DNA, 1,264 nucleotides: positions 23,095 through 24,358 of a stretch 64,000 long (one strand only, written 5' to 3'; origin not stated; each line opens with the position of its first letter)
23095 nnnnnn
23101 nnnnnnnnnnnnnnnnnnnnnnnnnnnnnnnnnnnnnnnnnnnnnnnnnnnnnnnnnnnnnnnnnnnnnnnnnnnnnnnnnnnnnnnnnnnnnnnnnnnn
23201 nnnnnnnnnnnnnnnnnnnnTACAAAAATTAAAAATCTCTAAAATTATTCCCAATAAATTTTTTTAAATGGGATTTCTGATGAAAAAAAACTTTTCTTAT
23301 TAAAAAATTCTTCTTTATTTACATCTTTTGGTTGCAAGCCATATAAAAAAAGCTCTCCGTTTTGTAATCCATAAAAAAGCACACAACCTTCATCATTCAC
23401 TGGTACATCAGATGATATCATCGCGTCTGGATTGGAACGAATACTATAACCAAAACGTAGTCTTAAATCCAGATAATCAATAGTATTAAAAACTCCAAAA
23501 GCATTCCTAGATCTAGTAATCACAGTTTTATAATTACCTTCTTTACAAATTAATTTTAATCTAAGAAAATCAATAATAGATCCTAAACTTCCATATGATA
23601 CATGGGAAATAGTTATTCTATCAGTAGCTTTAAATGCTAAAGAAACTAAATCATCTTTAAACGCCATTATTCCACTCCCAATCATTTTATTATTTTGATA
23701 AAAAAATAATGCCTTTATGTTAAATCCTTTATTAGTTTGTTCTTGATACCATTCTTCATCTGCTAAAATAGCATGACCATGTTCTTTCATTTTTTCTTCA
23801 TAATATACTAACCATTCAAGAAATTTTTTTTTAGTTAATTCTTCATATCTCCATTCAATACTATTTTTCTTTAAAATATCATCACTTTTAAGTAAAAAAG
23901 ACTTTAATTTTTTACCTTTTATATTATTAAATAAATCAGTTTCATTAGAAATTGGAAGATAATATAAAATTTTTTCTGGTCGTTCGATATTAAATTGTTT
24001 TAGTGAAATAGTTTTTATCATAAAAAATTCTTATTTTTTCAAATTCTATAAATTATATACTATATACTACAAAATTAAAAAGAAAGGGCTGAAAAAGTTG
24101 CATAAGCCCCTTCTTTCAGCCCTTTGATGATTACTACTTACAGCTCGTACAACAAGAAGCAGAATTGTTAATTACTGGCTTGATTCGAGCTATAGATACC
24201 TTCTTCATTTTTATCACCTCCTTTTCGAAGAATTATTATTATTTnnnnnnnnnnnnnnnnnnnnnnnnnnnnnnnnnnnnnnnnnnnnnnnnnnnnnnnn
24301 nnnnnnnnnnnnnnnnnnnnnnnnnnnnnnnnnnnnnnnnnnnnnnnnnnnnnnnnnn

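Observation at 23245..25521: Radical SAM/SPASM maturase plus an unannotated 24-aa Cys-rich peptide ORF: candidate RiPP locus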

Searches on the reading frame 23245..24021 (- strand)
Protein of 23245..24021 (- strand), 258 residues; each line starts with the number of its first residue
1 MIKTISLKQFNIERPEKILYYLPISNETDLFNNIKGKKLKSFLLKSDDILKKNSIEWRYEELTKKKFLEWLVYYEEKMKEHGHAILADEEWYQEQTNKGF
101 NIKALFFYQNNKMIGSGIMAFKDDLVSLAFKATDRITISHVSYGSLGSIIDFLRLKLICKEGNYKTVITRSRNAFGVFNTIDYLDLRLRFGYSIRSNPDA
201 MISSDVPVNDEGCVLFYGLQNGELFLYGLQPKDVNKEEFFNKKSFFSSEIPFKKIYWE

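Call 3: search_protein_families(library=ncbifam, proteins=[window:23245-24021:-], max_evalue=1)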
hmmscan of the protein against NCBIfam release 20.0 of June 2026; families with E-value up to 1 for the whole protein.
window:23245-24021:- (258 aa): 0 families

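Call 4: search_protein_families(library=pfam, proteins=[window:23245-24021:-], max_evalue=1)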
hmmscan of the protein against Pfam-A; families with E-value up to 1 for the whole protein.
window:23245-24021:- (258 aa): 0 families

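Call 21: find_homologous_proteins(query=window:23245-24021:-)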
Query window:23245-24021:- (258 aa): 43 proteins with E <= 0.001 among 401 candidates.
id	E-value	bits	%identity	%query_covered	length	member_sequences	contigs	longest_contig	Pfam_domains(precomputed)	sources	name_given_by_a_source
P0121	2.2e-168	576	100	100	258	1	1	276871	-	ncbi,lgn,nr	ncbi:MAG: hypothetical protein NDI62_00265 [Burkholderiales bacterium]|nr:hypothetical protein [Burk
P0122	8.7e-143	492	87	100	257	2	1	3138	-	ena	-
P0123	2.5e-139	481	84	100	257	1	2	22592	-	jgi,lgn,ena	jgi:hypothetical protein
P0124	9.1e-139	479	84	100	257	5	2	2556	-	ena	-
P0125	9.5e-139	479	84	100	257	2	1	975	-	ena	-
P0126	3.5e-137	474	82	100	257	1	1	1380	-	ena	-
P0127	2.3e-136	471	83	100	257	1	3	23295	-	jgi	jgi:hypothetical protein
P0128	5.0e-136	470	82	100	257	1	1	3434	-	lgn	-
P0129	3.3e-135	467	82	100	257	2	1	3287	-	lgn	-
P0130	8.1e-135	466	82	100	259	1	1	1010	-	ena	-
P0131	7.9e-134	463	81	100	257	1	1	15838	-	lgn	-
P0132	1.1e-133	463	81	100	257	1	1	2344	-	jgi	-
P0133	1.9e-133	462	81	100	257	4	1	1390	-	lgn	-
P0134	2.4e-132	458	81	100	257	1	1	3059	-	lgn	-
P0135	5.9e-132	457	81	100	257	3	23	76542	-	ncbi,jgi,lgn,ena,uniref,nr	ncbi:MAG: hypothetical protein UU10_C0032G0002 [Parcubacteria group bacterium GW2011_GWF1_40_6]|unir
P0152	1.6e-82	295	53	98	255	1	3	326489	-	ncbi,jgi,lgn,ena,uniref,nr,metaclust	ncbi:hypothetical protein A2917_02865 [Candidatus Nomurabacteria bacterium RIFCSPLOWO2_01_FULL_42_17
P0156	2.7e-71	258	48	98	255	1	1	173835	-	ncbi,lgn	-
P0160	6.5e-54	201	40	97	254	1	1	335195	-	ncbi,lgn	-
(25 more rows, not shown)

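Call 33: predict_structure(alignment_id=A2)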
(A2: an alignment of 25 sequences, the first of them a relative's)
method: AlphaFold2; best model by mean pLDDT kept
length: 258 residues; sequences in the alignment: 25
mean_pLDDT: 92.7   pTM: 0.87
mean pLDDT of the five models: 92.7, 92.1, 91.0, 89.6, 89.0
residues with pLDDT >= 90: 206; 70-90: 50; 50-70: 2; < 50: 0
segments of 3 or more residues with pLDDT < 50: none
pLDDT, mean of each block of 10 residues (from residue 1): 91 96 92 90 95 98 98 97 93 98 98 98 96 91 88 95 91 92 91 92 95 95 94 79 78 90
secondary structure, 60 per line:
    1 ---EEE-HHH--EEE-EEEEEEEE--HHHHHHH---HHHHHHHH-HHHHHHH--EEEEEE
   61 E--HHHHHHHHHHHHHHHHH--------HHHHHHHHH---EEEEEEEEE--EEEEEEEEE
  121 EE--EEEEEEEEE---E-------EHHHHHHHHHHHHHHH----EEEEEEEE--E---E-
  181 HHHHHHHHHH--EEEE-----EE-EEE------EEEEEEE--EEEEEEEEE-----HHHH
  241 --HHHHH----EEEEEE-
elements in order: E4-6 E13-15 E17-24 H27-33 H37-44 H46-52 E55-61 H64-80 H89-97 E101-109 E112-122 E125-133 H146-160 E165-172 H181-190 E193-196 E205-207 E214-220 E223-231 H237-240 H243-247 E252-257

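Call 41: find_encoding_contigs(protein=P0152, flank=4000, max_places=2)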
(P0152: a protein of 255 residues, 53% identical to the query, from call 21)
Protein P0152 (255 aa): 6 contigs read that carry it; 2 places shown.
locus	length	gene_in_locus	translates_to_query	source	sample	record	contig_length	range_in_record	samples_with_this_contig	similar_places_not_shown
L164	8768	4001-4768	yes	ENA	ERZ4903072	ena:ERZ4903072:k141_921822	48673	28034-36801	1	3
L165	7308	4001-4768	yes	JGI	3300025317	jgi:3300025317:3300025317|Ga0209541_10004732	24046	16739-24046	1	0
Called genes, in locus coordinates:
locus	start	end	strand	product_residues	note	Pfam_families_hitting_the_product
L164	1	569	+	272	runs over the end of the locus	-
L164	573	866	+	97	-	-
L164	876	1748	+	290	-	PF00512:HisKA, PF02518:HATPase_c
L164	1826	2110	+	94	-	-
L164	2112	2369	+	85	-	PF05016:ParE_toxin (weak)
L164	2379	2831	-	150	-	PF03652:RuvX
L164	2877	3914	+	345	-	PF14528:LAGLIDADG_3 (weak)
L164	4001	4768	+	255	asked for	-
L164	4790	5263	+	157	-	-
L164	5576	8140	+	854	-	PF03477:ATP-cone, PF00317:Ribonuc_red_lgN, PF02867:Ribonuc_red_lgC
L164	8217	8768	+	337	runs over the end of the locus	PF00268:Ribonuc_red_sm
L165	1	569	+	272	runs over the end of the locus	-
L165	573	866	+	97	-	-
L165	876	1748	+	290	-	PF00512:HisKA, PF02518:HATPase_c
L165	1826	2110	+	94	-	-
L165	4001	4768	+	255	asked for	-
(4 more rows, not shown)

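Call 42: find_encoding_contigs(protein=P0156, flank=4000, max_places=2)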
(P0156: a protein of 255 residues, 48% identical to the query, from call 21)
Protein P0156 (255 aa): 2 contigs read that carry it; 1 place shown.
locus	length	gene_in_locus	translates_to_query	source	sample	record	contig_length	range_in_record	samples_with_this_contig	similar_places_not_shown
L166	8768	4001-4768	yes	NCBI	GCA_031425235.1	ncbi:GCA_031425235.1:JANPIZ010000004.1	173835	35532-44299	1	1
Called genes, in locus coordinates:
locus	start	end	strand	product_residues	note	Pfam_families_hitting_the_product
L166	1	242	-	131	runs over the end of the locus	-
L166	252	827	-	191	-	PF01928:CYTH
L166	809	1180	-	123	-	-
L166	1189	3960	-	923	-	PF26449:DUF8128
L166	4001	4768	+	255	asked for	-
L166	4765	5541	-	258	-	PF00557:Peptidase_M24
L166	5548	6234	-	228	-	PF00696:AA_kinase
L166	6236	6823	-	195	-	PF00406:ADK, PF02223:Thymidylate_kin (faint), PF13207:AAA_17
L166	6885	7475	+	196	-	PF00406:ADK, PF13207:AAA_17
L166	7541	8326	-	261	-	-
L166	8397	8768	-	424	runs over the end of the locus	PF00344:SecY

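Call 43: find_encoding_contigs(protein=P0160, flank=4000, max_places=2)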
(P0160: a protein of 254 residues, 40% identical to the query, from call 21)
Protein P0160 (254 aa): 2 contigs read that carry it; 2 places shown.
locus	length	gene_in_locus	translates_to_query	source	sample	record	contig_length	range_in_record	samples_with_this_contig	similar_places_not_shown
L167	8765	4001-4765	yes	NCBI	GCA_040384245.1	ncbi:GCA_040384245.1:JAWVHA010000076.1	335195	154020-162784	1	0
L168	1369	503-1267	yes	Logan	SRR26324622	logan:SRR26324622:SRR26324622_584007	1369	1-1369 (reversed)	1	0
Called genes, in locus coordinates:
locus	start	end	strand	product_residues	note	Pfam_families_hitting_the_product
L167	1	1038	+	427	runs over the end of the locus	PF14397:ATPgrasp_ST, PF02655:ATP-grasp_3 (faint), PF02955:GSH-S_ATP (faint), PF08443:RimK (weak)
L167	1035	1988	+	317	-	PF08014:MATCAP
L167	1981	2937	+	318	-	PF01071:GARS_A (weak), PF08443:RimK (faint)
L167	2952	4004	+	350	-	PF02655:ATP-grasp_3 (faint), PF02786:CPSase_L_D2 (faint), PF08443:RimK (faint), PF07478:Dala_Dala_lig_C (faint)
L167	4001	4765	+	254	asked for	-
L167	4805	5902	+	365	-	PF02540:NAD_synthase (weak), PF03054:tRNA_Me_trans, PF20259:tRNA_Me_trans_M, PF20258:tRNA_Me_trans_C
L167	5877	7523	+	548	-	PF07495:Y_Y_Y (faint), PF00801:PKD, PF18911:PKD_4, PF00801:PKD (weak), PF18911:PKD_4 (weak)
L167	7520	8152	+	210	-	PF04203:Sortase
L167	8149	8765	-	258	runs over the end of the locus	-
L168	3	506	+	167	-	?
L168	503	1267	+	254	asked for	-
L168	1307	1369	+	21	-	?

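Call 73: search_protein_representatives(alignment_id=A2)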
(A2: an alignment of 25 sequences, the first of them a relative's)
Query: 25 sequences, 257 profile positions. Proteins with E-value up to 0.001 (for the whole library): 239; up to 1e-10: 129; up to 1e-30: 82. The best 150 are listed.
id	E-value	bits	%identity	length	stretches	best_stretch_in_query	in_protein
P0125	2.2e-129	446.7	-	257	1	1-257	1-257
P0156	3.6e-111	387.0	-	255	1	3-257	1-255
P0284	1.5e-88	312.9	-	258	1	3-257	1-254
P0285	1.2e-79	283.7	-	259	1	1-257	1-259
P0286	4.0e-78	278.7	-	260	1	4-229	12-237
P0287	2.1e-77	276.3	-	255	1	3-257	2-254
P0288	6.7e-77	274.7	-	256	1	5-257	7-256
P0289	1.1e-75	270.8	-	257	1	4-255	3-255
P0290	1.1e-74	267.5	-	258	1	2-256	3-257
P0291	5.5e-74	265.2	-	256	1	4-257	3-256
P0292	8.6e-74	264.5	-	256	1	4-231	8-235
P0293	1.9e-72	260.1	-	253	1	3-251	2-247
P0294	5.1e-72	258.7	-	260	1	2-255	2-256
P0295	8.3e-72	258.0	-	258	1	3-233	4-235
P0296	3.4e-71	256.0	-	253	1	3-241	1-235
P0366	6.6e-25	104.3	-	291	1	14-239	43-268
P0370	3.9e-24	101.8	-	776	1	8-239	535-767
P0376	8.1e-21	90.9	-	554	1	8-242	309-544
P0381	1.1e-18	83.9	-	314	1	14-236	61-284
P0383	6.4e-18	81.4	-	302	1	9-208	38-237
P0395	1.4e-13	67.2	-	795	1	5-202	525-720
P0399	3.1e-12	62.8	-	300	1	14-227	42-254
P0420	3.0e-09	53.0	-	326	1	12-197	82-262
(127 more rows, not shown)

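Call 74: search_protein_families(library=pfam, proteins=[P0370, P0376, P0395, P0366, P0381, P0420, P0383, P0399], max_evalue=0.01)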
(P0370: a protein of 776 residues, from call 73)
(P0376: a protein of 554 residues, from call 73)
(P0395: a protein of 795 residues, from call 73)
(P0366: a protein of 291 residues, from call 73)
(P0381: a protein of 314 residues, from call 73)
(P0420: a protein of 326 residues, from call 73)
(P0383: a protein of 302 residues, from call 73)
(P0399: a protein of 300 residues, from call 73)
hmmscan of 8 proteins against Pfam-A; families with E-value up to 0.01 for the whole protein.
P0370 (776 aa): 1 family
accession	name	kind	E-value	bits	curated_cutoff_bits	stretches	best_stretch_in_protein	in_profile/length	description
PF02655.19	ATP-grasp_3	-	4e-07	30.7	23.2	1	215-337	50-158/160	ATP-grasp domain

P0376 (554 aa): 1 family
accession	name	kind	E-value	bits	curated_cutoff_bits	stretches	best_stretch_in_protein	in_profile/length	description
PF02655.19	ATP-grasp_3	-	0.00093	19.8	23.2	1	33-84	116-158/160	ATP-grasp domain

P0395 (795 aa): 3 families
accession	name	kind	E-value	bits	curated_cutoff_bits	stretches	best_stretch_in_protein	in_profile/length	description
PF02655.19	ATP-grasp_3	-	3.1e-08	34.3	23.2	1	188-333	39-156/160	ATP-grasp domain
PF14398.11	ATPgrasp_YheCD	-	0.00038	20.2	26.8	1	287-336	179-229/255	YheC/D like ATP-grasp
PF04339.18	FemAB_like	-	0.0017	18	27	1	551-661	176-289/369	Peptidogalycan biosysnthesis/recognition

P0366 (291 aa): 1 family
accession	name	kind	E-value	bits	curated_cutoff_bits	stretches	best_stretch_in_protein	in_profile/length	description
PF04339.18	FemAB_like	-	0.0027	17.4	27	1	65-157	181-275/369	Peptidogalycan biosysnthesis/recognition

P0381 (314 aa): 1 family
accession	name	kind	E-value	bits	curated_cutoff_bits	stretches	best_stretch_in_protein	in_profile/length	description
PF04339.18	FemAB_like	-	0.0045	16.6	27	1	82-174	180-274/369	Peptidogalycan biosysnthesis/recognition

P0420 (326 aa): 2 families
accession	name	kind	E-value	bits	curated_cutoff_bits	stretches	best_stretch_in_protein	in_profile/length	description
PF04339.18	FemAB_like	-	0.00059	19.5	27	1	94-193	169-272/369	Peptidogalycan biosysnthesis/recognition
PF13480.13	Acetyltransf_6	-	0.0081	16.8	22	0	107-235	2-136/143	Acetyltransferase (GNAT) domain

P0383 (302 aa): 1 family
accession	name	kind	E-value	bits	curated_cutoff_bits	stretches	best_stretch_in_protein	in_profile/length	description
PF04339.18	FemAB_like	-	1.1e-05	25.2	27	1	57-157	174-275/369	Peptidogalycan biosysnthesis/recognition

P0399 (300 aa): 0 families

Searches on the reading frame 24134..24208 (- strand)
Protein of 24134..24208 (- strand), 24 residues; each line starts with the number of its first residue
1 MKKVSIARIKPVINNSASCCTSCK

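Call 3: search_protein_families(library=ncbifam, proteins=[window:24134-24208:-], max_evalue=1)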
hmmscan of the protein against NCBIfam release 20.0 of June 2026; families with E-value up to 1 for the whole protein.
window:24134-24208:- (24 aa): 0 families

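Call 4: search_protein_families(library=pfam, proteins=[window:24134-24208:-], max_evalue=1)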
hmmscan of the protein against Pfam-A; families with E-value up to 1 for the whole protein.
window:24134-24208:- (24 aa): 0 families

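Call 17: search_protein_families(library=ncbifam, proteins=[window:24137-24208:-], max_evalue=10)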
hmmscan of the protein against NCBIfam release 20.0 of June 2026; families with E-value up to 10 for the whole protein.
seq(24 aa): 0 families

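Call 79: list_cluster_members(proteins=[window:24137-24208:-, window:24137-24217:-, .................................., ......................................, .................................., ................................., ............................, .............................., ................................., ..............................])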
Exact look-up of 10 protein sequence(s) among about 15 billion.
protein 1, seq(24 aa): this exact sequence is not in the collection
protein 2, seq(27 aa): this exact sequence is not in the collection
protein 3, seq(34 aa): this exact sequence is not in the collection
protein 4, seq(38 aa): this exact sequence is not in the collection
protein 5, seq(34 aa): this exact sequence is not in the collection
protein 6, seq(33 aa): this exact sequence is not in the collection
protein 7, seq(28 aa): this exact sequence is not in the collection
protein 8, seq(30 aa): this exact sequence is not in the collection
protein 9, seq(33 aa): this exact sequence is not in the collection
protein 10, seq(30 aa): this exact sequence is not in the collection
